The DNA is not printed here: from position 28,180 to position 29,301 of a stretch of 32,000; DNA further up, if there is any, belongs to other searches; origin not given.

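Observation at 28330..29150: Complete RecX-like regulator fused in frame to the C-terminus of a membrane-lipid glycosyltransferase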

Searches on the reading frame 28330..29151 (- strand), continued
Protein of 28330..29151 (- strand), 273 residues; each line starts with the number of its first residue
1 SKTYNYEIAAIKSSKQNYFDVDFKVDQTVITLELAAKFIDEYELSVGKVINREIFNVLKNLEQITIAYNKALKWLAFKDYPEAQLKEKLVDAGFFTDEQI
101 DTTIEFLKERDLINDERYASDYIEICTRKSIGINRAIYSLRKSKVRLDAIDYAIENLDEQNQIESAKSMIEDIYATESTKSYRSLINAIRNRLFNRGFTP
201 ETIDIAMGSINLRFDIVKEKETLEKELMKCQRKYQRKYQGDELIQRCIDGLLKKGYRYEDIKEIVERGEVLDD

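Call 61: find_encoding_contigs(protein=P0125, flank=8000, max_places=2)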
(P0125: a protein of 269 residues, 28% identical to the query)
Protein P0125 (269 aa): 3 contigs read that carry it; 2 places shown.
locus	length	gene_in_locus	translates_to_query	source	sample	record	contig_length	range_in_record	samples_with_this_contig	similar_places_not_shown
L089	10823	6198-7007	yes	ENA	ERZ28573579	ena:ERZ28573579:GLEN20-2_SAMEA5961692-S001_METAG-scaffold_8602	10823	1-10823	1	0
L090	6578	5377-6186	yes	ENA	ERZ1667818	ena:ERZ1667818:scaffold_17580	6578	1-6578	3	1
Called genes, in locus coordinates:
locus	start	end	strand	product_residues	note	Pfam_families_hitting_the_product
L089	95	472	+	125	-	-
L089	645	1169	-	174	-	PF07947:YhhN (weak)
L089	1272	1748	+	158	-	PF01243:PNPOx_N, PF12900:Pyridox_ox_2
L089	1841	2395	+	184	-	-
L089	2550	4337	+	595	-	PF07228:SpoIIE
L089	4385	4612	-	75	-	-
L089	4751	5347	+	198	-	PF00265:TK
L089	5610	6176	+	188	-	PF12710:HAD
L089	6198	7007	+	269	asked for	PF21982:RecX_HTH1 (faint), PF02631:RecX_HTH2 (weak), PF21981:RecX_HTH3 (faint)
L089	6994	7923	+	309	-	PF01336:tRNA_anti-codon (weak), PF01966:HD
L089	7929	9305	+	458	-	PF03853:YjeF_N, PF01256:Carb_kinase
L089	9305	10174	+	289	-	PF01136:Peptidase_U32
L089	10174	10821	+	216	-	?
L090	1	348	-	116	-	?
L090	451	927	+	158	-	PF01243:PNPOx_N, PF12900:Pyridox_ox_2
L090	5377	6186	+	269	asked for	PF21982:RecX_HTH1 (faint), PF02631:RecX_HTH2 (weak), PF21981:RecX_HTH3 (faint)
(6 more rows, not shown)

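Call 69: search_solved_structures(query=window:28330-29148:-, max_evalue=0.01, show_alignments=2)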
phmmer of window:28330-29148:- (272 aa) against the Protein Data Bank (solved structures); distinct sequences matched with E-value up to 0.01: 2.
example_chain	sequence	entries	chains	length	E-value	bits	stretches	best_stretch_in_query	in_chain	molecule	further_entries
3e3v_A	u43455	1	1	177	3.1e-09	40.1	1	53-214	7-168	Regulatory protein recX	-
3d5l_A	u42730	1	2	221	3.8e-05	26.7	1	34-204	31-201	Regulatory protein RecX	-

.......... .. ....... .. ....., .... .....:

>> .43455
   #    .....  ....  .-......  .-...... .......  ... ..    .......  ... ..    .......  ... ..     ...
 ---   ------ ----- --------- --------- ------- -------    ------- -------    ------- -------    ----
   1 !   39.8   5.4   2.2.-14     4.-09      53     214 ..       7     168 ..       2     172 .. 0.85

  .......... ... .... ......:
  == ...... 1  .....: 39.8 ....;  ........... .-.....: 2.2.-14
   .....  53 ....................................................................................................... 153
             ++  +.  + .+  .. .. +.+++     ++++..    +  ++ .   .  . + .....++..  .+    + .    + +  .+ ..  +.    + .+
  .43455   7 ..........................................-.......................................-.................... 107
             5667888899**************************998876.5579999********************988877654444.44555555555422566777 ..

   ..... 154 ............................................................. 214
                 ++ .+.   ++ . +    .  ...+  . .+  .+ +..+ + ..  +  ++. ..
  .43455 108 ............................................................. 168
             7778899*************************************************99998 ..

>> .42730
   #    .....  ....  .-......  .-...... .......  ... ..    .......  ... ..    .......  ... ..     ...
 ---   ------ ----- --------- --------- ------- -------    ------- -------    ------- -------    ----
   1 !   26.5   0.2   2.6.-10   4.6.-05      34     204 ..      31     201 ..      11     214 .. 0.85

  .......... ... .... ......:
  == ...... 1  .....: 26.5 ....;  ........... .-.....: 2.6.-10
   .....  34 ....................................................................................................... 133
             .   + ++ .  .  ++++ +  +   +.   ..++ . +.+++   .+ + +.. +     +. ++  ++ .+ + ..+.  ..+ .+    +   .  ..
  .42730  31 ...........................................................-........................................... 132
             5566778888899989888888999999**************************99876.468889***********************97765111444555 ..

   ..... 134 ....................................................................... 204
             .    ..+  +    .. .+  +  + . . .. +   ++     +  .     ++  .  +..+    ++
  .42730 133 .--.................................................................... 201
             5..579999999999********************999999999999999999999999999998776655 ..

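Call 76: predict_structure(alignment_id=A3)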
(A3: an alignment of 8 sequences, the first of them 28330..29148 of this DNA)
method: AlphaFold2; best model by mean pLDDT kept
length: 272 residues; sequences in the alignment: 8
mean_pLDDT: 87.9   pTM: 0.64
mean pLDDT of the five models: 87.9, 87.1, 87.0, 86.7, 85.3
residues with pLDDT >= 90: 145; 70-90: 111; 50-70: 15; < 50: 1
segments of 3 or more residues with pLDDT < 50: none
pLDDT, mean of each block of 10 residues (from residue 1): 86 89 91 91 93 92 93 92 95 93 94 94 87 89 93 89 89 74 86 88 87 72 87 88 90 83 73 48
secondary structure, 60 per line:
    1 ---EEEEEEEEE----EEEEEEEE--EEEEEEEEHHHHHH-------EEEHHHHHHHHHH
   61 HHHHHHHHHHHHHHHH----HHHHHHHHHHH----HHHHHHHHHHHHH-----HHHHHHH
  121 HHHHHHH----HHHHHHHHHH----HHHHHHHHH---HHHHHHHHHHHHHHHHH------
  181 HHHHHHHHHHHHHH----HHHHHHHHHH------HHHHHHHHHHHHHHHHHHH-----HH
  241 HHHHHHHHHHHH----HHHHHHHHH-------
elements in order: E4-12 E17-24 E27-34 H35-40 E48-50 H51-76 H81-91 H96-108 H114-127 H132-141 H146-154 H158-174 H181-194 H199-208 H215-233 H239-252 H257-265

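Call 78: list_cluster_members(proteins=[P0127, P0132, P0135, P0137, P0139, P0142, P0143, P0145, P0148, P0150])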
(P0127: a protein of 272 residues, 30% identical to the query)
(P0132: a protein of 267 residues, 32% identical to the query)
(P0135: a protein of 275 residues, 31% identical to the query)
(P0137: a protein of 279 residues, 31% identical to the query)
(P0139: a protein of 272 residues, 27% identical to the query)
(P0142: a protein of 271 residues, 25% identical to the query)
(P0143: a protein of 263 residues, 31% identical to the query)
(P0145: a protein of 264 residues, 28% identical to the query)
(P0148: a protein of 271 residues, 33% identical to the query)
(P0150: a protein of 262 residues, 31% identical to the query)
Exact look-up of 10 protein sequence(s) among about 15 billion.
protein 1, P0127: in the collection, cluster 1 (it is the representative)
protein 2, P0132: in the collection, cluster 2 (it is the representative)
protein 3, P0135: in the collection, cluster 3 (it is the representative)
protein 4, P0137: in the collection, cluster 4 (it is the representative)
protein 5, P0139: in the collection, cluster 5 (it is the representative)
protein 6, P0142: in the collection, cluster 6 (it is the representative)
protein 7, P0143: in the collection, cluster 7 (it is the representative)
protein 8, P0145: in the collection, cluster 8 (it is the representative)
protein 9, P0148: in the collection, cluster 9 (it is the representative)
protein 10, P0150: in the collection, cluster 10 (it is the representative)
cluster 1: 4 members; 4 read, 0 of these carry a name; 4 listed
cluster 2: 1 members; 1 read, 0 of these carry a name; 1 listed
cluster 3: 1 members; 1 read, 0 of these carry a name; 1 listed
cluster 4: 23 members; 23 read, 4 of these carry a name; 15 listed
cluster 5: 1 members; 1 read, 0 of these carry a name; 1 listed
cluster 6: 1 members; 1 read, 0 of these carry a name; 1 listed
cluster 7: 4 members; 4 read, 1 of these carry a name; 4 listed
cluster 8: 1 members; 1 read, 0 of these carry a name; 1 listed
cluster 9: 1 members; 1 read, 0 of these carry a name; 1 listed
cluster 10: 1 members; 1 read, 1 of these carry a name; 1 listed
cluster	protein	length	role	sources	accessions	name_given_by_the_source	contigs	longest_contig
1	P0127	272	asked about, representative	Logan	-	-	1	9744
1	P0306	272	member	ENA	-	-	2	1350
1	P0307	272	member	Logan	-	-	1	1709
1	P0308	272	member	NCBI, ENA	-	-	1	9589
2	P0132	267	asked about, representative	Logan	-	-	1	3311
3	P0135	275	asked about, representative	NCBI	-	-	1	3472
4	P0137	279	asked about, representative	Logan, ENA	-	-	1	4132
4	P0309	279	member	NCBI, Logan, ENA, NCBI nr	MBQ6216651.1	MAG: RecX family transcriptional regulator [Erysipelotrichaceae bacterium] | RecX family transcriptional regulator [Erysipelotrichaceae bacterium]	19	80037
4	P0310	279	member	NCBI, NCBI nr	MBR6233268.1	MAG: RecX family transcriptional regulator [Erysipelotrichaceae bacterium] | RecX family transcriptional regulator [Erysipelotrichaceae bacterium]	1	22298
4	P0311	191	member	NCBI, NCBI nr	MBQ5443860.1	MAG: RecX family transcriptional regulator, partial [Erysipelotrichaceae bacterium] | RecX family transcriptional regulator [Erysipelotrichaceae bacterium]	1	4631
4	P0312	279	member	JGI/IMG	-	regulatory protein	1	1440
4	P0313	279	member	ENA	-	-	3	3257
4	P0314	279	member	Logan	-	-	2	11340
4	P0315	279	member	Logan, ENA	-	-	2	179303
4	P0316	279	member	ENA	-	-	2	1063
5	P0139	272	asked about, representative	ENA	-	-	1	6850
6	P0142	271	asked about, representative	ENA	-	-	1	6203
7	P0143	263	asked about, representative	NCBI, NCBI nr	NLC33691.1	MAG: hypothetical protein GX760_00265 [Erysipelothrix sp.] | hypothetical protein [Erysipelothrix sp.]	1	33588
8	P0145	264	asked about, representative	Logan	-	-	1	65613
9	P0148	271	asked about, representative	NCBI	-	-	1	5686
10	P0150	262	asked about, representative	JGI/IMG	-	regulatory protein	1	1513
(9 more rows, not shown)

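Call 79: find_encoding_contigs(protein=P0309, flank=7000, max_places=2)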
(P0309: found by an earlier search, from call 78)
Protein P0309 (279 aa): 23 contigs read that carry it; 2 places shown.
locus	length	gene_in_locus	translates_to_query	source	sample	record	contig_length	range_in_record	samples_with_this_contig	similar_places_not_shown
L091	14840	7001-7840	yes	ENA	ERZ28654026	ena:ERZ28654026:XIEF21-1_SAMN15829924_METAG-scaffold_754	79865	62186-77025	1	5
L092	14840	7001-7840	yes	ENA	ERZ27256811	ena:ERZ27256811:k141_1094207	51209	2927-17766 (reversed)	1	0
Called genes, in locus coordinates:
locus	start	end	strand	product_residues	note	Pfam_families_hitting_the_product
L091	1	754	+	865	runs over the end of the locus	PF01832:Glucosaminidase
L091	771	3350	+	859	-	PF03793:PASTA (faint), PF00030:Crystall (faint)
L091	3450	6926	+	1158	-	PF01855:POR_N, PF17147:PFOR_II, PF01558:POR, PF00037:Fer4 (weak), PF12837:Fer4_6 (weak), PF12838:Fer4_7, PF13183:Fer4_8, PF02775:TPP_enzyme_C, +7 more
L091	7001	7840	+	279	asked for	PF21982:RecX_HTH1, PF02631:RecX_HTH2 (faint), PF21981:RecX_HTH3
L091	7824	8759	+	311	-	PF01336:tRNA_anti-codon (weak), PF01966:HD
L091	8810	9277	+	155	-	PF03946:Ribosomal_L11_N, PF00298:Ribosomal_L11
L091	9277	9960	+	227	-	PF00687:Ribosomal_L1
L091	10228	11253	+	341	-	PF02912:Phe_tRNA-synt_N, PF01409:tRNA-synt_2d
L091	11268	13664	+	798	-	PF01588:tRNA_bind, PF03483:B3_4, PF03484:B5, PF17759:tRNA_synthFbeta, PF03147:FDX-ACB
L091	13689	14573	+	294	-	PF00294:PfkB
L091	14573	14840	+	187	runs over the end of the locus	-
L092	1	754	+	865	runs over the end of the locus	PF01832:Glucosaminidase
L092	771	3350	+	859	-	PF03793:PASTA (faint), PF00030:Crystall (faint)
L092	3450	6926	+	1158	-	PF01855:POR_N, PF17147:PFOR_II, PF01558:POR, PF00037:Fer4 (weak), PF12837:Fer4_6 (weak), PF12838:Fer4_7, PF13183:Fer4_8, PF02775:TPP_enzyme_C, +6 more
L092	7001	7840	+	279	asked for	PF21982:RecX_HTH1, PF02631:RecX_HTH2 (faint), PF21981:RecX_HTH3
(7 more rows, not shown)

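Call 80: find_encoding_contigs(protein=P0143, flank=7000, max_places=1)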
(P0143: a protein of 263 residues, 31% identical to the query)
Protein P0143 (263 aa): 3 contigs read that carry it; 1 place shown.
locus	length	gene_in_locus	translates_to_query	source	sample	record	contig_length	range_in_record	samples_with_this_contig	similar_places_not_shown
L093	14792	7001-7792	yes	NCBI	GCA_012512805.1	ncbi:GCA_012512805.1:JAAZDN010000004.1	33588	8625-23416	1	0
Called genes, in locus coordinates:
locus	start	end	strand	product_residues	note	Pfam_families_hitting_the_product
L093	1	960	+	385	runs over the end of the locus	PF10509:GalKase_gal_bdg, PF00288:GHMP_kinases_N, PF08544:GHMP_kinases_C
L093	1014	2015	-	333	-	PF01263:Aldose_epim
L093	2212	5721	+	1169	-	PF01855:POR_N, PF17147:PFOR_II, PF01558:POR, PF00037:Fer4 (faint), PF12838:Fer4_7, PF13183:Fer4_8 (weak), PF13187:Fer4_9 (weak), PF02775:TPP_enzyme_C, +3 more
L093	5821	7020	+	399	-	PF13439:Glyco_transf_4, PF13579:Glyco_trans_4_4, PF20706:GT4-conflict (faint), PF00534:Glycos_transf_1, PF13692:Glyco_trans_1_4, PF13524:Glyco_trans_1_2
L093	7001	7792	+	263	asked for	PF07076:DUF1344 (weak), PF21982:RecX_HTH1 (faint), PF21981:RecX_HTH3 (faint)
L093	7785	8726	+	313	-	PF01336:tRNA_anti-codon, PF01966:HD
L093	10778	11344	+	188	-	-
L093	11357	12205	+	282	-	-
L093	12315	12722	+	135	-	-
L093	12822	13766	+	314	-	PF01636:APH, PF01633:Choline_kinase, PF02958:EcKL (weak)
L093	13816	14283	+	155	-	PF14520:HHH_5 (faint), PF00633:HHH (weak), PF12826:HHH_2 (faint), PF12836:HHH_3, PF14716:HHH_8 (faint)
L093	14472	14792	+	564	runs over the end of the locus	PF00753:Lactamase_B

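Call 81: fold_search(model_id=the predicted structure, library=pdb)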
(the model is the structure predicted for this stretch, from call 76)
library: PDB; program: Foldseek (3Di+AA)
matches with E <= 10: 693; with E <= 0.001: 6
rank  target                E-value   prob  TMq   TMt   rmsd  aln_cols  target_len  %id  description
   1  3d5l_A                4.4e-10  1.00  0.61  0.79   3.4       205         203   18  Crystal structure of regulatory protein RecX (released 2008-06-10)
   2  3d5l_B                4.1e-09  1.00  0.61  0.80   3.2       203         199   18  Crystal structure of regulatory protein RecX (released 2008-06-10)
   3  3e3v                  2.2e-06  1.00  0.51  0.85   2.2       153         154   25  Crystal structure of RecX from Lactobacillus salivarius (released 2008-09-02)
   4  3c1d_A                9.5e-05  1.00  0.44  0.78   3.3       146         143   23  X-ray crystal structure of RecX (released 2008-07-15)
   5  3c1d_B                1.2e-04  1.00  0.44  0.74   3.7       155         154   21  X-ray crystal structure of RecX (released 2008-07-15)
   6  3dfg                  1.7e-04  1.00  0.37  0.63   4.4       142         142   20  Crystal Structure of RecX: A Potent Inhibitor Protein of RecA from Xanthomonas campestris (released 2008-11-04)
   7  7b9v_T                4.9e-02  0.30  0.14  0.07  15.1       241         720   15  Yeast C complex spliceosome at 2.8 Angstrom resolution with Prp18/Slu7 bound (released 2021-03-10)
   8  8wqb_B                9.2e-02  0.77  0.27  0.14  10.1       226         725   12  Cryo-EM structure of CUL2-RBX1-ELOB-ELOC-FEM1B bound with the C-degron of CCDC89 (conformation 2) (released 2024-04-03)
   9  9bed_A                1.0e-01  1.00  0.17  0.58   1.9        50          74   18  Tungstate binding protein (Tungbindin) from Eubacterium limosum with eight molybdates bound (released 2024-09-04)
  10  9beb_B                1.0e-01  1.00  0.17  0.61   1.9        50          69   18  Tungstate binding protein (Tungbindin) from Eubacterium limosum with eight Tungstates bound (released 2024-09-04)
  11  9beb_A                1.2e-01  1.00  0.17  0.60   1.9        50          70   18  Tungstate binding protein (Tungbindin) from Eubacterium limosum with eight Tungstates bound (released 2024-09-04)
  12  9bel_B                1.5e-01  1.00  0.17  0.59   2.3        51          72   18  Tungstate binding protein (Tungbindin) from Eubacterium limosum with five Tungstates bound (released 2024-09-04)
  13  7ur8                  1.6e-01  1.00  0.16  0.59   1.6        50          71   12  170_h_ob, a small beta-barrel de novo designed protein (released 2023-03-22)
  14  6fhs_F                1.6e-01  0.99  0.15  0.10   4.9        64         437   12  CryoEM Structure of INO80core (released 2018-04-25)
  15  9beb_E                1.7e-01  1.00  0.17  0.60   1.9        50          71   18  Tungstate binding protein (Tungbindin) from Eubacterium limosum with eight Tungstates bound (released 2024-09-04)
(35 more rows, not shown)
